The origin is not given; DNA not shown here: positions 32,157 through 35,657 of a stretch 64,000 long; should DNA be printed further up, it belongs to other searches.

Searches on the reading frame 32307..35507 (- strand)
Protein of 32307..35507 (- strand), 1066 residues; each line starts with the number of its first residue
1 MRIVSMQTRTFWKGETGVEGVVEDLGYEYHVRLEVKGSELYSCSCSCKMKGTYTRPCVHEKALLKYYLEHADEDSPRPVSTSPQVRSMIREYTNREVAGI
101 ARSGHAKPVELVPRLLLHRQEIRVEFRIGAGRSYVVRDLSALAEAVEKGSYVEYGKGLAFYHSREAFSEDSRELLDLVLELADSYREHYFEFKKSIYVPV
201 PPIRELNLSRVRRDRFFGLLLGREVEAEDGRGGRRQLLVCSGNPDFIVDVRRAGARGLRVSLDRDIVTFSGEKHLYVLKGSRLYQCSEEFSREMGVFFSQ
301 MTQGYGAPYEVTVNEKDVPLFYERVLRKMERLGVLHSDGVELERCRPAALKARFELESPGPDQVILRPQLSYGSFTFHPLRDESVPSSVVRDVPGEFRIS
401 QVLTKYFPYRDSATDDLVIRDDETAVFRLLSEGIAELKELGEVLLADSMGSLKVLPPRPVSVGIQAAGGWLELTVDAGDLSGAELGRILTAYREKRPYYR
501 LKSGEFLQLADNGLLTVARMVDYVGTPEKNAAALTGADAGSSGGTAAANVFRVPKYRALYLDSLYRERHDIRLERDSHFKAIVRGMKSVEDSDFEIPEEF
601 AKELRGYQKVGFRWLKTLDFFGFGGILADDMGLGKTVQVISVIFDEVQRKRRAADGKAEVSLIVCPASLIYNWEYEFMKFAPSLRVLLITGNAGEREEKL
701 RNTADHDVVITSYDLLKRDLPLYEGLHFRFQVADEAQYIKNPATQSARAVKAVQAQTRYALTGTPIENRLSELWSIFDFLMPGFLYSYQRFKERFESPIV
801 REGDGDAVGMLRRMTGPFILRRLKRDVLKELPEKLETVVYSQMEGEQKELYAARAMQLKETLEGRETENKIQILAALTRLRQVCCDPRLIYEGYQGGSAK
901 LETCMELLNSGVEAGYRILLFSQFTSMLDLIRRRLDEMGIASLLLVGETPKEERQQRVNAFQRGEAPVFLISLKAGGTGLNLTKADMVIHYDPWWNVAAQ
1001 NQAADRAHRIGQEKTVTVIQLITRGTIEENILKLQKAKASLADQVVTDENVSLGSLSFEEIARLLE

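Call 8: search_protein_families(library=pfam, proteins=[window:32307-35507:-])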
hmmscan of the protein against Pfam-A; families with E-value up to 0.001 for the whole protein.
window:32307-35507:- (1066 aa): 3 families
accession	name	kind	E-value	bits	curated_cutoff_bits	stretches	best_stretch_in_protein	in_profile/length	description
PF08455.15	SNF2_assoc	-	5.2e-79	266.3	27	1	204-597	1-373/373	Bacterial SNF2 helicase associated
PF00176.29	SNF2-rel_dom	-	2.5e-70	237.3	24.9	1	607-889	1-290/290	SNF2-related domain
PF00271.37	Helicase_C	-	7.9e-24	84.5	23.5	1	900-1011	2-110/110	Helicase conserved C-terminal domain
